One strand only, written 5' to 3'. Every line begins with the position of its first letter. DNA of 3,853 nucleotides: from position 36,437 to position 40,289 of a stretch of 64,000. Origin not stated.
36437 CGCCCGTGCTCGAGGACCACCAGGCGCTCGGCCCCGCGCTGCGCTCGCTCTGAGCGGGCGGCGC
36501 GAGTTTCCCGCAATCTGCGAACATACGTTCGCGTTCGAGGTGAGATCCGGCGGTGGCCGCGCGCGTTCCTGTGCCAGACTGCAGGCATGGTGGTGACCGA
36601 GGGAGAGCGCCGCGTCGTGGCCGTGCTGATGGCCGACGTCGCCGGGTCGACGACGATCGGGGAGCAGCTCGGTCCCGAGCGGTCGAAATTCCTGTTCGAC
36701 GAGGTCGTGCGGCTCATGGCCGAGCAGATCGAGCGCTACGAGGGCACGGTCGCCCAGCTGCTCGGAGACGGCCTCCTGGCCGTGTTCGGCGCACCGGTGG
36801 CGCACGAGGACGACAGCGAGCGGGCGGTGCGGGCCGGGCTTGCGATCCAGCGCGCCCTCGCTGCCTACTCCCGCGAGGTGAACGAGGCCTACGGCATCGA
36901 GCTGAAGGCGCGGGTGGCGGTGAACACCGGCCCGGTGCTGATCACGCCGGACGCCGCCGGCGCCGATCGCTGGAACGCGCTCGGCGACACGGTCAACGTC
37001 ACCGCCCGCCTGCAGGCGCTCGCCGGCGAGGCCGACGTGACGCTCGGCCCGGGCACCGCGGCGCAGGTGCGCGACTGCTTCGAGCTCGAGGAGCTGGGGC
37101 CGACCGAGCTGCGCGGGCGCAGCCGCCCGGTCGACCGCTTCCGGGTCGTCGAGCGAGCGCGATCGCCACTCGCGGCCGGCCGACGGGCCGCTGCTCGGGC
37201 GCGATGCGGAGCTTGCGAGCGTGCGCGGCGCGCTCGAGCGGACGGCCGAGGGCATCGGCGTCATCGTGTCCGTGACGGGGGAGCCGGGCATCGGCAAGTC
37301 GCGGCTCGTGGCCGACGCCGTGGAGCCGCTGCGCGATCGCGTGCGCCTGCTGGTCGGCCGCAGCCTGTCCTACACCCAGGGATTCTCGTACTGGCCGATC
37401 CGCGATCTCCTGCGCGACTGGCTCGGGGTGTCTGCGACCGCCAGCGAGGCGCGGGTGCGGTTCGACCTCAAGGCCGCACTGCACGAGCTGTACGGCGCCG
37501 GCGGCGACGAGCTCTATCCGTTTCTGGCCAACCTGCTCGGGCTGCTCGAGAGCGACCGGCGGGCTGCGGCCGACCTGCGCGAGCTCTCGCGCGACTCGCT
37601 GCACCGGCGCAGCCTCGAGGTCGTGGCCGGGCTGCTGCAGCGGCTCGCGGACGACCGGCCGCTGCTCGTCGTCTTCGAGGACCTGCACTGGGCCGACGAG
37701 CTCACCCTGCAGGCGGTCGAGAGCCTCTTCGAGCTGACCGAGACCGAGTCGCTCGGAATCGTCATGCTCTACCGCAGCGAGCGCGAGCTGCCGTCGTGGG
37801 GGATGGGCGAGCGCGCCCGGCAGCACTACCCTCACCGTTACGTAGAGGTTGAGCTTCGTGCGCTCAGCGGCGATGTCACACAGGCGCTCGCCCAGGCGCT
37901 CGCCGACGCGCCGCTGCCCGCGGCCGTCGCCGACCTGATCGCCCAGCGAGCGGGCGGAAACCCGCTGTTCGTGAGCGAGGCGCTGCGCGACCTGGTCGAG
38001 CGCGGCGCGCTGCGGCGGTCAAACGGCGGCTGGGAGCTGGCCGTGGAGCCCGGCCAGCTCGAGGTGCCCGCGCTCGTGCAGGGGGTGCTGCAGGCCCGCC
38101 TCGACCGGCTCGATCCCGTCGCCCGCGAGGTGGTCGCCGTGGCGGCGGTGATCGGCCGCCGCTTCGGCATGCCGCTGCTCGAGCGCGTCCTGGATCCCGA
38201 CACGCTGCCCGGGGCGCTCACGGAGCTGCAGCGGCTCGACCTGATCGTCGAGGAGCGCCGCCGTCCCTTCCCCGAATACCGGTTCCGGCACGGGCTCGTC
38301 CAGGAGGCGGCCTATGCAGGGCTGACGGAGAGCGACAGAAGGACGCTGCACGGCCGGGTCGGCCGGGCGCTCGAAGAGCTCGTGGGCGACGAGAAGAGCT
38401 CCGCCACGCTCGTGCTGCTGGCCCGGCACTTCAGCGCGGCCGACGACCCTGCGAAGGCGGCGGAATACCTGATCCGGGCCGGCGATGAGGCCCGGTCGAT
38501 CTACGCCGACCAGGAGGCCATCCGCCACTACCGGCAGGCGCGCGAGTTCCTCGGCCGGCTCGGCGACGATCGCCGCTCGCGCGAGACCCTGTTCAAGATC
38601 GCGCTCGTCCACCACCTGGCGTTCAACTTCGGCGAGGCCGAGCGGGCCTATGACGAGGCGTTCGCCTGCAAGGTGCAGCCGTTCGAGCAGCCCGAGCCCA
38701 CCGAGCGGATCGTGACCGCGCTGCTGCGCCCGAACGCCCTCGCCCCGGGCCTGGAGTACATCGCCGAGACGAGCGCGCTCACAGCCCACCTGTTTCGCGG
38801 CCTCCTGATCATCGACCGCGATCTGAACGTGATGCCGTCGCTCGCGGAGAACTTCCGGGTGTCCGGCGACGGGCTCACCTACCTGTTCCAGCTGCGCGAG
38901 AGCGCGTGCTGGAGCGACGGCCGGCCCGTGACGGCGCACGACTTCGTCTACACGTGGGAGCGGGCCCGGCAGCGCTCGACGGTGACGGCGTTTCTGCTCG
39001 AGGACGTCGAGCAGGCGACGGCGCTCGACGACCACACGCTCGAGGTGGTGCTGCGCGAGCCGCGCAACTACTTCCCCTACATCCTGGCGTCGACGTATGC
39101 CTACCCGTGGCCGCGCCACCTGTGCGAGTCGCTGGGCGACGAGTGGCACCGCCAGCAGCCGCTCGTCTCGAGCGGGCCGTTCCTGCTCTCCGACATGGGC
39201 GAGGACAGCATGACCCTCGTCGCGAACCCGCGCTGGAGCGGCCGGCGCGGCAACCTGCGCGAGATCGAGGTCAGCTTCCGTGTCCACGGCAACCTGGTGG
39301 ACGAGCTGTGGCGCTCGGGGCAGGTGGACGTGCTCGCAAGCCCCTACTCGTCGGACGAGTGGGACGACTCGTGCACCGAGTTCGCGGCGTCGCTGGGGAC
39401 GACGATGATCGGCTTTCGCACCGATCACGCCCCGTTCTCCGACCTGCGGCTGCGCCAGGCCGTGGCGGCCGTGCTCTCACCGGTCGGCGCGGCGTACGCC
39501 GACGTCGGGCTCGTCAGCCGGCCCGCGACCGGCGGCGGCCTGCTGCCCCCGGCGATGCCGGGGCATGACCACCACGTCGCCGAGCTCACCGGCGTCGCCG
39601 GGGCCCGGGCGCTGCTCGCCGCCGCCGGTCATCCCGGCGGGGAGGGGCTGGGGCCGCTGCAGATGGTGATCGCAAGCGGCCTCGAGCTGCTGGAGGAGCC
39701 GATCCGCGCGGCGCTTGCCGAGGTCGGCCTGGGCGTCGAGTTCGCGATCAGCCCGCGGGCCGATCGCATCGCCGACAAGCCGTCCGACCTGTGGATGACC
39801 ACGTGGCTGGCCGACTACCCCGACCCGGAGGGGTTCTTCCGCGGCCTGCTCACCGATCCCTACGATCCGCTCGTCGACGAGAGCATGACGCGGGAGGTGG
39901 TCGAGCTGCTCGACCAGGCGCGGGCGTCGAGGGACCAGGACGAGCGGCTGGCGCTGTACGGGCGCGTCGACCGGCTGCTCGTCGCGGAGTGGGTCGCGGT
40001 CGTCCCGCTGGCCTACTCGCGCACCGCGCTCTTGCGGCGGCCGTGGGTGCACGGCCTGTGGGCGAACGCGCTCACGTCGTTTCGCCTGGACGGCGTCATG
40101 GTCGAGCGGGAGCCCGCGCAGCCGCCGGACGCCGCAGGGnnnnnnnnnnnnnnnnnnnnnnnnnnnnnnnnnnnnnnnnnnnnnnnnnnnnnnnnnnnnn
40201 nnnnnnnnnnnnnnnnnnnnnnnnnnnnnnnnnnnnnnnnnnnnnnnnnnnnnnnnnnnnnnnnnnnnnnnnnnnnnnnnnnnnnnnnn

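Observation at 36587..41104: Cytoplasmic cyclase-STAND-TPR-SBP5 fusion protein translationally coupled to an EamA transporter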

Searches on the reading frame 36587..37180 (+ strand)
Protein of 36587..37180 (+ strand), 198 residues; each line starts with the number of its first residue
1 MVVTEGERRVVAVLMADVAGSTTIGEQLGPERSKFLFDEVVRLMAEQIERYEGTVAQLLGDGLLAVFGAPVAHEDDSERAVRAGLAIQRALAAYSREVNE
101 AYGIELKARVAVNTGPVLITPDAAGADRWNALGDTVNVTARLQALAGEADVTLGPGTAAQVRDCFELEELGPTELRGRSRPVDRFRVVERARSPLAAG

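Call 7: search_protein_families(library=pfam, proteins=[window:36587-37180:+], max_evalue=0.01)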
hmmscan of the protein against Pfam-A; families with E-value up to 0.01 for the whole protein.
window:36587-37180:+ (198 aa): 1 family
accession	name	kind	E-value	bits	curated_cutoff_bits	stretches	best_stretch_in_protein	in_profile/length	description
PF00211.25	Guanylate_cyc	-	1.6e-16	60.9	21.9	1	9-180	7-175/183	Adenylate and Guanylate cyclase catalytic domain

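Call 8: search_protein_families(library=ncbifam, proteins=[window:36587-37180:+], max_evalue=0.01)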
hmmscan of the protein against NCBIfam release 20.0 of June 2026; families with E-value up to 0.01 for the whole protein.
window:36587-37180:+ (198 aa): 3 families
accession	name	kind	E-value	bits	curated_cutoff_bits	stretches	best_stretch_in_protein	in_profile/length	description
TIGR03903.1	TOMM_kin_cyc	equivalog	1.6e-12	46.2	705.75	1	5-175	282-450/1267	TOMM system kinase/cyclase fusion protein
NF058673.1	LipAdnlyCyLipJMY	equivalog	9.4e-10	37.8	800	1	5-153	290-414/449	bifunctional lipase/adenylate cyclase LipJ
TIGR04510.1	mod_pep_cyc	subfamily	4.5e-05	22.1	400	1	10-119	5-102/814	putative peptide modification system cyclase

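Call 18: search_solved_structures(query=window:36587-37150:+, max_evalue=0.001, show_alignments=3)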
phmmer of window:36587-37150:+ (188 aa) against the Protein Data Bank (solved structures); distinct sequences matched with E-value up to 0.001: 44.
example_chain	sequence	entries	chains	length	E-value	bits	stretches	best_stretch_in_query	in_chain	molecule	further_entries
2w01_A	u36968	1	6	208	2.6e-19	72.9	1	6-154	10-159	ADENYLATE CYCLASE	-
6fht_A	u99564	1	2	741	4.1e-18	69.1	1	6-153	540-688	Bacteriophytochrome,Adenylate cyclase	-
3r5g_A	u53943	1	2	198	1.4e-14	57.5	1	5-188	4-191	CyaB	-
5oyh_A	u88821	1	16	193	4.1e-10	43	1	9-180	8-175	Nucleotide cyclase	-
6sir_A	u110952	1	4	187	1e-09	41.7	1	9-180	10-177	Nucleotide cyclase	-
1ybt_A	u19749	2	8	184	5.5e-09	39.3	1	6-116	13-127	hydrolase, alpha/beta hydrolase fold family | lipJ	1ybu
6aoa_A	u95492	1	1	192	9e-09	38.6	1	9-180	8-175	Bacterio-rhodopsin/guanylyl cyclase 1 fusion protein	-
3et6_A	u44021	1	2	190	1.3e-08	38.1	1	10-179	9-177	Soluble guanylyl cyclase beta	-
1wc0_A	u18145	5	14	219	1.5e-08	37.9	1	7-182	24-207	ADENYLATE CYCLASE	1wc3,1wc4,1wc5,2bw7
1wc1_A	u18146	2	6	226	1.6e-08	37.8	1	7-182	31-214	ADENYLATE CYCLASE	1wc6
6ao9_A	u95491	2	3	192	2.5e-08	37.2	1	9-180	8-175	Bacterio-rhodopsin/guanylyl cyclase 1 fusion protein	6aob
9bcl_A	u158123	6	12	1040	3.4e-08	36.7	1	11-180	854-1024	Atrial natriuretic peptide receptor 1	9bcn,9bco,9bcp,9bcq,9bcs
9dzh_A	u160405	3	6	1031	3.5e-08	36.7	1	11-180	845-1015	Atrial natriuretic peptide receptor 1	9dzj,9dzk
9bcv_A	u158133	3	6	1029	3.5e-08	36.7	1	11-180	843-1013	Atrial natriuretic peptide receptor 1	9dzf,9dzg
4p2f_A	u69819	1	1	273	9.4e-08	35.3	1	11-178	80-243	Adenylate cyclase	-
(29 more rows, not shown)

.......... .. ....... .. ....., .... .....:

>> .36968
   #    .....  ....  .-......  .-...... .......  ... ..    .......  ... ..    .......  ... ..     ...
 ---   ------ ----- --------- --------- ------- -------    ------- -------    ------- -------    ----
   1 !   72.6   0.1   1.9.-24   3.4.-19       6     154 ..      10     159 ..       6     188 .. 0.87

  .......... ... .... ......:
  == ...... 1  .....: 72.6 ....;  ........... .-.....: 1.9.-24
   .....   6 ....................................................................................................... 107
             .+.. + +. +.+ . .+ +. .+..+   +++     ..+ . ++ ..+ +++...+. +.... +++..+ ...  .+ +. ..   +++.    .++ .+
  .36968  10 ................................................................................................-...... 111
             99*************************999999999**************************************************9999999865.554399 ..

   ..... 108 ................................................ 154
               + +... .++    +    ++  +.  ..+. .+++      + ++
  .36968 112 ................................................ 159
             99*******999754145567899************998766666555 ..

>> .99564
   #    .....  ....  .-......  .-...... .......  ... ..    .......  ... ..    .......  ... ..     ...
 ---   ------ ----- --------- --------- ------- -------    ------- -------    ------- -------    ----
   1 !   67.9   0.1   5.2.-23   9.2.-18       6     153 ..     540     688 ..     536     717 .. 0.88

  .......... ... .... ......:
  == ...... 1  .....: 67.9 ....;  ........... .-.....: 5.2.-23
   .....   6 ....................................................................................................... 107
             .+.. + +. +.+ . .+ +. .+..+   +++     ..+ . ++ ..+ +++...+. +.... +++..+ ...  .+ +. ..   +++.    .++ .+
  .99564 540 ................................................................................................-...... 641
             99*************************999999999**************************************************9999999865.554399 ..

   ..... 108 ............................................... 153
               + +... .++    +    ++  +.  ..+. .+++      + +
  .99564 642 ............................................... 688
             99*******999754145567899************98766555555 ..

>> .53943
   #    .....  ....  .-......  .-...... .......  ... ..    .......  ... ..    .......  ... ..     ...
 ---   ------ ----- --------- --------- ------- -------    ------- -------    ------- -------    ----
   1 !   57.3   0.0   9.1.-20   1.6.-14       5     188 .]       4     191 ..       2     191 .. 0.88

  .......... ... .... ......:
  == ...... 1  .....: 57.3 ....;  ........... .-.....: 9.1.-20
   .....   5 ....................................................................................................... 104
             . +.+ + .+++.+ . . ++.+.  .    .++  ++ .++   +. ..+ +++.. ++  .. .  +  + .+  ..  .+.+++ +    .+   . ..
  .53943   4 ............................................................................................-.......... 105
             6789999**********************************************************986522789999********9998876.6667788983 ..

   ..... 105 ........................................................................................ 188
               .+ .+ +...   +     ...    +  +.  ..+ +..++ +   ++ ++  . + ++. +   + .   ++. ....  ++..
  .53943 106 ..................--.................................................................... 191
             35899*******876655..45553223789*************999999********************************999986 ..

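Call 77: search_protein_families(library=padloc, proteins=[window:36587-37150:+], max_evalue=0.001)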
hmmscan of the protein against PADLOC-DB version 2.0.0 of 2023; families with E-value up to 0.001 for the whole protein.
window:36587-37150:+ (188 aa): 6 families
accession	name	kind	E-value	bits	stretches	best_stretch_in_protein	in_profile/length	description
PDLC02367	PycC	-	7.1e-12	43.2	1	12-150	45-181/226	-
PDLC00734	PycC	-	4.5e-11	40.5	1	7-144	186-322/374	Pycsar cyclase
PDLC02370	PycC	-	7.4e-09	33.4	1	13-154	84-231/340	-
PDLC00766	PycC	-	6.9e-07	26.9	1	11-148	44-182/232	Pycsar cyclase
PDLC00764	PycC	-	8.7e-07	26.2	1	9-83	93-168/449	Pycsar cyclase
PDLC02369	PycC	-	3e-06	25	1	10-146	47-176/248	-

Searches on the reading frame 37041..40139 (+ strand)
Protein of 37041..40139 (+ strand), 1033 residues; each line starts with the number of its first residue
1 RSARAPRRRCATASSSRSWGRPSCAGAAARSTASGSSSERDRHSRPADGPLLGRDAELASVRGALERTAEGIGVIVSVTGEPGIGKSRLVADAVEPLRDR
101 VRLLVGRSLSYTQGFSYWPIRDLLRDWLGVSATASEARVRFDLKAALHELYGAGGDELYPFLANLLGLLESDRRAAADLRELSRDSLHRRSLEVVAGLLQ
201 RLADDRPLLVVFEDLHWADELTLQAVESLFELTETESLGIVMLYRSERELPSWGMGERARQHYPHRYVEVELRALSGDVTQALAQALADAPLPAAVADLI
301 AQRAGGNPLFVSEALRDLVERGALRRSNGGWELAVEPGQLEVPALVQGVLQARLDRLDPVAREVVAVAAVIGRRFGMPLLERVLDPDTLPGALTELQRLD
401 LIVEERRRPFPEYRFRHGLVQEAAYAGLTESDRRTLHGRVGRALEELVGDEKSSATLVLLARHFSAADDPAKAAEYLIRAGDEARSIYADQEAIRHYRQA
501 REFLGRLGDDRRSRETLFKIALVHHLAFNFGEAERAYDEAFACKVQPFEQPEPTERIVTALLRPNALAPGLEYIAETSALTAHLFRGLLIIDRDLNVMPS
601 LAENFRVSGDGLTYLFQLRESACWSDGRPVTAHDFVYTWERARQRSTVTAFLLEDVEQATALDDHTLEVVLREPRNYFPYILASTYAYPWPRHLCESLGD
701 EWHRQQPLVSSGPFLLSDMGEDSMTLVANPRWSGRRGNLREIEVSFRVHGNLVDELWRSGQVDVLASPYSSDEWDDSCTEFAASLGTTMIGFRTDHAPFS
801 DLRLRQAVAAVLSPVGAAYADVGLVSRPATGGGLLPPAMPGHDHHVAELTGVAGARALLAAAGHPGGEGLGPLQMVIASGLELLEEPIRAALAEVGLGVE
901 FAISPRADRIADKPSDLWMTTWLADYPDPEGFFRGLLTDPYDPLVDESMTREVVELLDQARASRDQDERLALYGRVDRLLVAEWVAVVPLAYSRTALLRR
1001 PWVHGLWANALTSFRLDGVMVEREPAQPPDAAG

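Call 7: search_protein_families(library=pfam, proteins=[window:37041-40139:+], max_evalue=0.01)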
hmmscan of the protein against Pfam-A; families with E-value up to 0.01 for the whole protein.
window:37041-40139:+ (1033 aa): 4 families
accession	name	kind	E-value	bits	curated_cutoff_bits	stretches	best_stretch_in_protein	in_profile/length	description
PF00496.27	SBP_bac_5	-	2e-51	175.7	32.4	1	597-938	2-362/368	Bacterial extracellular solute-binding proteins, family 5 Middle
PF13191.12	AAA_16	-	1.9e-23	84.2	32.6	1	51-238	2-164/167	AAA ATPase domain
PF13424.12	TPR_12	-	3.1e-06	27.7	30.1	1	491-542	20-73/77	Tetratricopeptide repeat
PF13401.12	AAA_22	-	0.0022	18.7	27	0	75-242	7-120/130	AAA domain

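Call 8: search_protein_families(library=ncbifam, proteins=[window:37041-40139:+], max_evalue=0.01)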
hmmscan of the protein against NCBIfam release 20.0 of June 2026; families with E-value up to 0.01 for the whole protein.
window:37041-40139:+ (1033 aa): 12 families
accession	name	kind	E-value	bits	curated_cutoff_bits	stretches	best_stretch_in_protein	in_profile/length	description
TIGR03903.1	TOMM_kin_cyc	equivalog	4.8e-64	216.8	705.75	1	48-517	480-934/1267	TOMM system kinase/cyclase fusion protein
NF011684.0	PRK15104.1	equivalog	1.3e-28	100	947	2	575-737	61-242/543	oligopeptide ABC transporter substrate-binding protein OppA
NF007287.0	PRK09755.1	equivalog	2e-24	86.3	1098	1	579-1006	58-516/535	ABC transporter substrate-binding protein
NF011689.0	PRK15109.1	equivalog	1.1e-15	57.4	560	1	579-1023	60-540/547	ABC transporter substrate-binding protein SapA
TIGR02294.1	nickel_nikA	equivalog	5.7e-13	48.2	393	1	584-812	35-276/501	nickel ABC transporter substrate-binding protein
NF043070.1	DppA_dipep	equivalog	6.7e-11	41.4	1005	1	596-1011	73-524/535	dipeptide ABC transporter periplasmic-binding protein DppA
NF045468.1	Opp5A_nikA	equivalog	9.1e-11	40.9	600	1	564-864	28-318/488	nickel ABC transporter substrate-binding protein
NF011942.0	PRK15413.1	equivalog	1e-10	40.9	594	1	579-867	53-346/512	glutathione ABC transporter substrate-binding protein GsiB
NF047575.1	opine_bind_CntA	exception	5.3e-07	28.6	800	1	596-740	76-223/535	staphylopine-dependent metal ABC transporter substrate-binding lipoprotein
NF045467.1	Opp4A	equivalog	3.3e-06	25.6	650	1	584-640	66-121/556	oligopeptide ABC transporter substrate-binding protein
TIGR04028.1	SBP_KPN_01854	hypoth_equivalog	2.5e-05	23.1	468.5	1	595-716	42-170/509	TIGR04028 family ABC transporter substrate-binding protein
NF010149.0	PRK13626.1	equivalog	0.00061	18.6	476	1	577-815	143-363/552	HTH-type transcriptional regulator SgrR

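Call 19: search_solved_structures(query=window:37152-40139:+, max_evalue=0.001, show_alignments=0)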
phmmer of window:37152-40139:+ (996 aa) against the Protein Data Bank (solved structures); distinct sequences matched with E-value up to 0.001: 77 (the best 60 are shown).
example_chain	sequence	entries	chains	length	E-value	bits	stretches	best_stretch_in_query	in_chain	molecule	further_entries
1b05_A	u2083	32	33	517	2.5e-29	105.1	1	537-969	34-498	PERIPLASMIC OLIGOPEPTIDE-BINDING PROTEIN | PROTEIN (OLIGO-PEPTIDE BINDING PROTEIN) | PERIPLASMIC OLIGO-PEPTIDE BINDING PROTEIN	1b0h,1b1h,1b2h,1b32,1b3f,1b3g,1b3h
9rd1_A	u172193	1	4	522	2.9e-27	98.3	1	538-969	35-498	Periplasmic oligopeptide-binding protein OppA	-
3tcf_A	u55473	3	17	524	2.9e-27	98.3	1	538-969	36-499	Periplasmic oligopeptide-binding protein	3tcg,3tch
2z23_A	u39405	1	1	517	4.1e-26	94.5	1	527-969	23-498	Periplasmic oligopeptide-binding protein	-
3o9p_A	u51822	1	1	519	1.1e-22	83.2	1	544-970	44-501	Periplasmic murein peptide-binding protein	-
4toz_A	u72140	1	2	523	2.2e-22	82.1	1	543-970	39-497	Periplasmic murein peptide-binding protein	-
8upi_A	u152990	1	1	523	3.1e-22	81.6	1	530-900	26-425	Peptide ABC transporter substrate-binding protein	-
8ay0_A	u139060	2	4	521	3.6e-22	81.4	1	546-774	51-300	Dipeptide-binding protein DppE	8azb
6npo_A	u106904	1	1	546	2.3e-20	75.5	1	543-970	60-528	Oligopeptide ABC transporter, oligopeptide-binding protein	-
5kzt_A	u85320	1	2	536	5.7e-20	74.1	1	549-972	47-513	Peptide/nickel transport system substrate-binding protein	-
3zs6_A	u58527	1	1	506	1.2e-19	73.1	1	544-957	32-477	PERIPLASMIC OLIGOPEPTIDE-BINDING PROTEIN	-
8are_A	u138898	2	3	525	1.7e-16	62.6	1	525-953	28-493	Oligopeptide-binding protein OppA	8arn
6wm6_A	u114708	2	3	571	6.1e-16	60.8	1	560-836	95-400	Extracellular solute-binding protein, family 5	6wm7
4gl8_A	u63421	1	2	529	1.8e-15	59.2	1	541-940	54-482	Oligopeptide ABC transporter OppAIV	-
5f1q_A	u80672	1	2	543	2e-15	59.1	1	559-983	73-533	Periplasmic dipeptide transport protein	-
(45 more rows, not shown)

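Call 77: search_protein_families(library=padloc, proteins=[window:37152-40139:+], max_evalue=0.001)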
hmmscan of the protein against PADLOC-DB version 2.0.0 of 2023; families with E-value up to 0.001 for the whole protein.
window:37152-40139:+ (996 aa): 0 families
